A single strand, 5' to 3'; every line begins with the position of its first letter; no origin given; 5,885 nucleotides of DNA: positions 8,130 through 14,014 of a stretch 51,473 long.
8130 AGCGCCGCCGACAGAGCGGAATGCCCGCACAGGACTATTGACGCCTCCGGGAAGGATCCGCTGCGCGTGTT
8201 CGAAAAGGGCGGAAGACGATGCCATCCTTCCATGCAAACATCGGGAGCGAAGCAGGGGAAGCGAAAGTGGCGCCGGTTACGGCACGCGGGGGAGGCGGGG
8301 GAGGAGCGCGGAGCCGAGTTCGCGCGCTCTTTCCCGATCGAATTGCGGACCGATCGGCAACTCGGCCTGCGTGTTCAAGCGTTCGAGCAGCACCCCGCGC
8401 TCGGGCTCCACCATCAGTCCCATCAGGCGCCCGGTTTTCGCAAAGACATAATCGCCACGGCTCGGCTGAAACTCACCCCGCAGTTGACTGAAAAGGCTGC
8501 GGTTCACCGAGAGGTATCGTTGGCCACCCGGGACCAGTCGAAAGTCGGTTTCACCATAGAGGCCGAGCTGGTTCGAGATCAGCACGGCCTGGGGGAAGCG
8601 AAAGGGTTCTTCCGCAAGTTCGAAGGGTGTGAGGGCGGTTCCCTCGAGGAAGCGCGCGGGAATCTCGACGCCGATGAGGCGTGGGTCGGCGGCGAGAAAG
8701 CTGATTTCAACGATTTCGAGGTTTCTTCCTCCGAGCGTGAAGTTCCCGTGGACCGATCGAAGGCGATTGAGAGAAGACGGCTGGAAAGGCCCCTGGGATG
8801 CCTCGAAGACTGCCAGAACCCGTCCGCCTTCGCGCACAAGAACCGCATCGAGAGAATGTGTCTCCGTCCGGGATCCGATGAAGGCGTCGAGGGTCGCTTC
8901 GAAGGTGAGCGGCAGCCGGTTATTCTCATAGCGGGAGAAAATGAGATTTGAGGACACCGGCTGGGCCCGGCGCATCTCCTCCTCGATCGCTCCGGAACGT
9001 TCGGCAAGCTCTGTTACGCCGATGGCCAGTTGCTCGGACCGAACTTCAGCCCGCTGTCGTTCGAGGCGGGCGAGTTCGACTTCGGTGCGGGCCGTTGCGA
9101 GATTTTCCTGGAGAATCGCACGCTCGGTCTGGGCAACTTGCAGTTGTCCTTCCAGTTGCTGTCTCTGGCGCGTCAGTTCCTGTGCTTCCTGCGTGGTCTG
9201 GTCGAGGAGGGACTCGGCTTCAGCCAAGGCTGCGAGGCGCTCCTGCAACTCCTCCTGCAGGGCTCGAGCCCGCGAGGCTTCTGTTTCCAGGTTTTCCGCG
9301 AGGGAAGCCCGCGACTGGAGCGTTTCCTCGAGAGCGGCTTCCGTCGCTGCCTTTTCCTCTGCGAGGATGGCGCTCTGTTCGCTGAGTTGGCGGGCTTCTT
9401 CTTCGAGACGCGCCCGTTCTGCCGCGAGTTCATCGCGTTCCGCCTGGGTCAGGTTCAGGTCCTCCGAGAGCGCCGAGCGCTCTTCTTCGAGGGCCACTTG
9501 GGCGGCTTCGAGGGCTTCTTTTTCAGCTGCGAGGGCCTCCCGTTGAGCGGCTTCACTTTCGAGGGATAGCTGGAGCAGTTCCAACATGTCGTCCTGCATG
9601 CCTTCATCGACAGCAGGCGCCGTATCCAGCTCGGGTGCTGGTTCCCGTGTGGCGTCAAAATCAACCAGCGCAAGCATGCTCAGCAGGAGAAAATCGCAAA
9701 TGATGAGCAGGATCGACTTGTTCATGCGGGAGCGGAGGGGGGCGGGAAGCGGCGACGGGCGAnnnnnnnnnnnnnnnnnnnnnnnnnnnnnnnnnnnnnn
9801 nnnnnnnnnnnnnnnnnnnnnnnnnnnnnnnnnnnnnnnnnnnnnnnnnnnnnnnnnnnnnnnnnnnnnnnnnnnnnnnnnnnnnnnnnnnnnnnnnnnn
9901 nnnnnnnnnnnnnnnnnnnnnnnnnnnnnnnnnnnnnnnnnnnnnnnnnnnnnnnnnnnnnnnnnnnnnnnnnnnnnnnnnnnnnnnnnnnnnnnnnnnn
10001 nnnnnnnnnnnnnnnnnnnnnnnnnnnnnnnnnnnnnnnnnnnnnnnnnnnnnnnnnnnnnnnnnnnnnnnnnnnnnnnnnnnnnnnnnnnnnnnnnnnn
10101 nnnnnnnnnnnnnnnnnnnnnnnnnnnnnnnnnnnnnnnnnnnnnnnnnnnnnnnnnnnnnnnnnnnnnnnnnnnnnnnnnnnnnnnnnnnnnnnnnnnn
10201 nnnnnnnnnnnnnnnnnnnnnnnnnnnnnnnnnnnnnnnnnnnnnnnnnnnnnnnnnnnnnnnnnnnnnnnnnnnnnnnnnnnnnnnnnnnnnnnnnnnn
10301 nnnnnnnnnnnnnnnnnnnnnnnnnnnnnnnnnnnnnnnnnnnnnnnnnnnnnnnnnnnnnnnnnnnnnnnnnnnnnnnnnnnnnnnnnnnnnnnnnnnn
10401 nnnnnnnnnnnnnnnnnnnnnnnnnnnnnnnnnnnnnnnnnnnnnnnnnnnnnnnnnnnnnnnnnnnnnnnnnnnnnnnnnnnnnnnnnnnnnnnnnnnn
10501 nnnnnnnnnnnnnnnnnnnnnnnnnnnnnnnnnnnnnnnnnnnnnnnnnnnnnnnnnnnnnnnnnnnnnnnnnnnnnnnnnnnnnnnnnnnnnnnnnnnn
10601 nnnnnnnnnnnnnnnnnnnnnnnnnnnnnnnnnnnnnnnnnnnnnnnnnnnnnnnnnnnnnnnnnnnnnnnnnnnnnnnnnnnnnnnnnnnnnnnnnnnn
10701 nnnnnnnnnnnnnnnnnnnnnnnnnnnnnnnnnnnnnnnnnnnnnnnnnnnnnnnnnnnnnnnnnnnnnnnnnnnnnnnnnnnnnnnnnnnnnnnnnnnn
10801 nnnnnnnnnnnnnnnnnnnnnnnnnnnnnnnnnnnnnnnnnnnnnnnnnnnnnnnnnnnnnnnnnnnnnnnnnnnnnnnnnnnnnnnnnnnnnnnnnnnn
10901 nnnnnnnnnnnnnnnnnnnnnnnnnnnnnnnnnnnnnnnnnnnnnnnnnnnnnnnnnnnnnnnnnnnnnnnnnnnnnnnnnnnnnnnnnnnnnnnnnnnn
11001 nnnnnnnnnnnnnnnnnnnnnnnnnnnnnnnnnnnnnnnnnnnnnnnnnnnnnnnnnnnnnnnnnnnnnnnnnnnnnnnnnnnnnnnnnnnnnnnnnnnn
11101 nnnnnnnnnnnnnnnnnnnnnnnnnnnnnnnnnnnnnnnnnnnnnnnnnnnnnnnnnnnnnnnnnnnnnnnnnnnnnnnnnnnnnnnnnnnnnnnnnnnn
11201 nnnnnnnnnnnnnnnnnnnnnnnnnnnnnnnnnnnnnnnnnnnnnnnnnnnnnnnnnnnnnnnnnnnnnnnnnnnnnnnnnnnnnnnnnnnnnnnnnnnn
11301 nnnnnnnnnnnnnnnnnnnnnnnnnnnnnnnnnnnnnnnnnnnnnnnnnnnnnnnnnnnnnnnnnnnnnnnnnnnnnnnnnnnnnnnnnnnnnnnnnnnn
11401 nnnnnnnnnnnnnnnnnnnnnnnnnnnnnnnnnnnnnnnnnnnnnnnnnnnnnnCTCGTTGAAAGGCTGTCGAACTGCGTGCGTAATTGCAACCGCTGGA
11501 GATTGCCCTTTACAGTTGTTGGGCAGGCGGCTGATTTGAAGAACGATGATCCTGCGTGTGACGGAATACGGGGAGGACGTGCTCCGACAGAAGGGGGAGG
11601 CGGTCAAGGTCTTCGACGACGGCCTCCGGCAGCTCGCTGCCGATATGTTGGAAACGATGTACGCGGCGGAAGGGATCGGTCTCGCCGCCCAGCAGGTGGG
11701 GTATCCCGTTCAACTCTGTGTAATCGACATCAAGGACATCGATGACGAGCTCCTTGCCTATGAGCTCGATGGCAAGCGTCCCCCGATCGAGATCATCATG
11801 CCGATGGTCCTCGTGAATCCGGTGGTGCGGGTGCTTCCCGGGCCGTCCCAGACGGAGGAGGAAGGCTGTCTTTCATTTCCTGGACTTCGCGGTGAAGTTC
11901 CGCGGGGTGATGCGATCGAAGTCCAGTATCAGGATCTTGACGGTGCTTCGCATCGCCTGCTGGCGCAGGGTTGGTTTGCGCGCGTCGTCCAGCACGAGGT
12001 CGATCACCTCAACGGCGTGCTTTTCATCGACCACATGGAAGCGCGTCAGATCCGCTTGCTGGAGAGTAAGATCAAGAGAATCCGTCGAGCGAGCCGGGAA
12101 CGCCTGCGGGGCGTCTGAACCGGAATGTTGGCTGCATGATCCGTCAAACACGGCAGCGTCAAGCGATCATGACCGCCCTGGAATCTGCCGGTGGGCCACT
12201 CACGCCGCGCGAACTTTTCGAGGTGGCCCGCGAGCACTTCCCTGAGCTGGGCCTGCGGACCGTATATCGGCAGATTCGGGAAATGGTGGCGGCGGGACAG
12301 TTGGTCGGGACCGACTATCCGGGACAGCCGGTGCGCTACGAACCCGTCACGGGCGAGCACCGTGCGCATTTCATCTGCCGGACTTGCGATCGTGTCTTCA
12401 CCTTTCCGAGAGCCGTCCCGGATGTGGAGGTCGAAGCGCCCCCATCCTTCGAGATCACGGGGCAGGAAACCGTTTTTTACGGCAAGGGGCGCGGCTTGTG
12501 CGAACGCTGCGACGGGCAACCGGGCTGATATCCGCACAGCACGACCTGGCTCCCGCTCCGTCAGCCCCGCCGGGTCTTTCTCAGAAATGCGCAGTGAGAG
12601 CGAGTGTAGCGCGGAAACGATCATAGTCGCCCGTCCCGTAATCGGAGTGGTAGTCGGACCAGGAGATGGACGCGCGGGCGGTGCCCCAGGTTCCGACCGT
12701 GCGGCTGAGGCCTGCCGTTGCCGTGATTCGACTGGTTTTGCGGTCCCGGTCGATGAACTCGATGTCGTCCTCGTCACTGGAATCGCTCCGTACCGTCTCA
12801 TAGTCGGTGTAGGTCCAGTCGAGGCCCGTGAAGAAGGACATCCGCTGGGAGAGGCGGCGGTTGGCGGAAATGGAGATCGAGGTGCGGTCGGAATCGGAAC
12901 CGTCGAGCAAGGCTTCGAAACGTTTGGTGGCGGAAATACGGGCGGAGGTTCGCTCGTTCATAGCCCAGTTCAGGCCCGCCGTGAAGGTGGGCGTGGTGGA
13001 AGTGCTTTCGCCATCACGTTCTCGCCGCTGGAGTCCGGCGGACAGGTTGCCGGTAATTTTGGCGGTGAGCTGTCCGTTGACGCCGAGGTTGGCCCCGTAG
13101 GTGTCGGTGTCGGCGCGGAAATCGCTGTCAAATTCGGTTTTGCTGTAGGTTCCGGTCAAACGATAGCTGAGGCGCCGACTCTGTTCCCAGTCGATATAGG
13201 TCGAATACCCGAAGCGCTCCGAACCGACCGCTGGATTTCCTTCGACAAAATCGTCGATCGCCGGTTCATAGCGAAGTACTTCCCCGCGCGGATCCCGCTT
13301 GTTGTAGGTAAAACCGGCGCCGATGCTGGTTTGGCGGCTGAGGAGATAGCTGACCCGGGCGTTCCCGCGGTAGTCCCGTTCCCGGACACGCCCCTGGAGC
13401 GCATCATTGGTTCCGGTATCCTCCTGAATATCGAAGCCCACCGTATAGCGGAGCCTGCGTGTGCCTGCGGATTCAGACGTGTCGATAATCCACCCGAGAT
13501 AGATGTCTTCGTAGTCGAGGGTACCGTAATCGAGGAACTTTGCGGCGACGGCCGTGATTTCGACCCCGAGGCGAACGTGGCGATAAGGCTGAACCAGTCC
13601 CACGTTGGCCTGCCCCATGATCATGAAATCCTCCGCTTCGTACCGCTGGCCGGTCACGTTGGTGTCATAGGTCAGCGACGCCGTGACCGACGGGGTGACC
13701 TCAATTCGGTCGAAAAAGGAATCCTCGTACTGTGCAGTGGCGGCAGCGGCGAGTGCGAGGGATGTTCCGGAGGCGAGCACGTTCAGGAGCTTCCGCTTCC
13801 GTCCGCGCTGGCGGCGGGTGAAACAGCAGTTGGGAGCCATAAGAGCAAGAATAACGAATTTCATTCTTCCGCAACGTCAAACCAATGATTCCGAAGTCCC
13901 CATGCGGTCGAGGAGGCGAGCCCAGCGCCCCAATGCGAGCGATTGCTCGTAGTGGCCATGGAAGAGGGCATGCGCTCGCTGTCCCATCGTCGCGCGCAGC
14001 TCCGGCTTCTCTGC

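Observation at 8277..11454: Candidate undescribed ion-driven membrane motor: MotA/ExbB-like protein plus Asp-in-TM coiled-coil partner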

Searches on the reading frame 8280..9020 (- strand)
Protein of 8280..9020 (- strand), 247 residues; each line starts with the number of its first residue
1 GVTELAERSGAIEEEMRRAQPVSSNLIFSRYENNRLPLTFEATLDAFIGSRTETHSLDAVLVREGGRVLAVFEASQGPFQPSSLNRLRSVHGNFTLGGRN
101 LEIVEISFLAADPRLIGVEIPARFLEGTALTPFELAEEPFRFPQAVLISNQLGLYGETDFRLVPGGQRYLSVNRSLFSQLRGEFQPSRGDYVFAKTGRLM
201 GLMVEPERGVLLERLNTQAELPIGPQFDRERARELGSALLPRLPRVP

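Call 40: predict_structure(alignment_id=A4)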
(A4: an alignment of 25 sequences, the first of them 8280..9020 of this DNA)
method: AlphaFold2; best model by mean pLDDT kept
length: 247 residues; sequences in the alignment: 25
mean_pLDDT: 89.8   pTM: 0.86
mean pLDDT of the five models: 89.8, 89.4, 89.0, 88.2, 88.1
residues with pLDDT >= 90: 180; 70-90: 37; 50-70: 28; < 50: 2
segments of 3 or more residues with pLDDT < 50: none
pLDDT, mean of each block of 10 residues (from residue 1): 60 69 94 96 97 97 96 97 97 94 98 97 91 94 91 88 83 66 80 96 94 96 98 97 75
secondary structure, 60 per line:
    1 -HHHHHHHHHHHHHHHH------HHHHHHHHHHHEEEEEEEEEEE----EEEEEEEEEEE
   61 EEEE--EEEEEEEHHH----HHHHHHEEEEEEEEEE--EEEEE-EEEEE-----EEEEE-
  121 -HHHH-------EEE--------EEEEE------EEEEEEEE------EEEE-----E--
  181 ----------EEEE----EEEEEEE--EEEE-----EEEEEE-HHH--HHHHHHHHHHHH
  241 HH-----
elements in order: H2-17 H24-34 E35-45 E50-64 E67-73 H81-86 E87-96 E99-103 E105-109 E115-119 H122-125 E133-135 E144-148 E155-162 E169-172 E191-194 E199-205 E208-211 E217-222 H229-242

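Call 43: fold_search(model_id=the predicted structure, library=pdb)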
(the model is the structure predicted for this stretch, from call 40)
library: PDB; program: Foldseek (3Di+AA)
matches with E <= 10: 876; with E <= 0.001: 44
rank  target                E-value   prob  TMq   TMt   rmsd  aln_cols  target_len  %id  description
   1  4fln_A                3.5e-06  1.00  0.41  0.25   6.4       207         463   14  Crystal structure of plant protease Deg2 (released 2012-09-19)
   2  3mh4_A                4.7e-06  1.00  0.46  0.39   5.9       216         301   13  HtrA proteases are activated by a conserved mechanism that can be triggered by distinct molecular cues (released 2010-06-30)
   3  3mh5_B                1.0e-05  1.00  0.44  0.52   6.5       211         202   12  HtrA proteases are activated by a conserved mechanism that can be triggered by distinct molecular cues (released 2010-06-30)
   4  5il9_A                1.2e-05  1.00  0.42  0.25   5.9       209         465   11  Crystal structure of Deg9 (released 2017-03-08)
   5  5ila_B                1.6e-05  1.00  0.40  0.47   6.6       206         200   13  Deg9 protease domain (released 2017-03-08)
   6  5il9_B                2.6e-05  1.00  0.41  0.25   6.3       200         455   13  Crystal structure of Deg9 (released 2017-03-08)
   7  8se8_A                2.6e-05  1.00  0.38  0.46   9.5       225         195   11  HTRA-1 PD/SA bound to CKP 1G10 (released 2024-07-03)
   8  1te0_A                2.9e-05  1.00  0.42  0.35   6.4       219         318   15  Structural analysis of DegS, a stress sensor of the bacterial periplasm (released 2004-11-30)
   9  5ilb_A                4.0e-05  1.00  0.42  0.25   6.5       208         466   13  Crystal structure of protease domain of Deg2 linked with the PDZ domain of Deg9 (released 2017-03-08)
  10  8se8_D                5.9e-05  1.00  0.40  0.48   9.6       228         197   12  HTRA-1 PD/SA bound to CKP 1G10 (released 2024-07-03)
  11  2r3y_A                6.2e-05  1.00  0.42  0.38   6.9       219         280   16  Crystal structure of the DegS protease in complex with the YWF activating peptide (released 2007-11-27)
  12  3otp_D                6.2e-05  1.00  0.40  0.28   6.8       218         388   13  Crystal structure of the DegP dodecamer with a model substrate (released 2011-01-19)
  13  4fln_B                6.6e-05  1.00  0.41  0.24   6.5       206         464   13  Crystal structure of plant protease Deg2 (released 2012-09-19)
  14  3lgv_F                7.0e-05  1.00  0.41  0.47   9.2       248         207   15  H198P mutant of the DegS-deltaPDZ protease (released 2010-08-25)
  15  5ilb_B                7.4e-05  1.00  0.40  0.24   6.7       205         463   13  Crystal structure of protease domain of Deg2 linked with the PDZ domain of Deg9 (released 2017-03-08)
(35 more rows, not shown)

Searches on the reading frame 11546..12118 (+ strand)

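Call 100: search_protein_families(library=pfam, proteins=[window:11546-12118:+], max_evalue=0.001)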
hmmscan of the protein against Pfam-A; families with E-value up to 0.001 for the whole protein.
window:11546-12118:+ (190 aa): 1 family
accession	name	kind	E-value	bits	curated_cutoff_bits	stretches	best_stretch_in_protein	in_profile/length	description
PF01327.26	Pep_deformylase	-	2.1e-50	170.8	22.8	1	3-167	2-153/156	Polypeptide deformylase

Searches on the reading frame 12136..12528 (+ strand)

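Call 100: search_protein_families(library=pfam, proteins=[window:12136-12528:+], max_evalue=0.001)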
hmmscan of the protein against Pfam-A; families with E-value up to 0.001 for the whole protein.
window:12136-12528:+ (130 aa): 1 family
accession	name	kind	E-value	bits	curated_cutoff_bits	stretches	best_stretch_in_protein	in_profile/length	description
PF01475.25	FUR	-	1.9e-15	57.5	23.1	1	2-92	4-95/121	Ferric uptake regulator family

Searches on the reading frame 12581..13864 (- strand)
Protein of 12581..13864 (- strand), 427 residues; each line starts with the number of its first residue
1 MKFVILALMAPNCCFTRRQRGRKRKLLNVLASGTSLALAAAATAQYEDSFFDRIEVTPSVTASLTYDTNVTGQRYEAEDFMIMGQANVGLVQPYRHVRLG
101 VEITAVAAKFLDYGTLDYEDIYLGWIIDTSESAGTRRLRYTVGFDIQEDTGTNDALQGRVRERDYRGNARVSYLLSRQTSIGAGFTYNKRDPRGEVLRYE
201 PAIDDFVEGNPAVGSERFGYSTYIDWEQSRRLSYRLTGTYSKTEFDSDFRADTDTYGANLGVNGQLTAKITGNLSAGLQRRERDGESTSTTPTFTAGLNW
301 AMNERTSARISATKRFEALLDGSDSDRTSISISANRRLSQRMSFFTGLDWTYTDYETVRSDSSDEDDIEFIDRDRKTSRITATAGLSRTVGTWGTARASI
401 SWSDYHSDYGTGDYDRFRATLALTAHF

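Call 100: search_protein_families(library=pfam, proteins=[window:12581-13864:-], max_evalue=0.001)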
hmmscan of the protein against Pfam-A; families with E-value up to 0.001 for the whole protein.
window:12581-13864:- (427 aa): 2 families
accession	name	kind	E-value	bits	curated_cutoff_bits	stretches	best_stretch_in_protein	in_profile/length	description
PF10082.15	BBP2_2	-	4.1e-07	29.6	23.7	1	225-425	182-376/378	Putative beta-barrel porin 2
PF07642.17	BBP2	-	3.8e-05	23.5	26.2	0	175-363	180-309/339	Putative beta-barrel porin-2, OmpL-like. bbp2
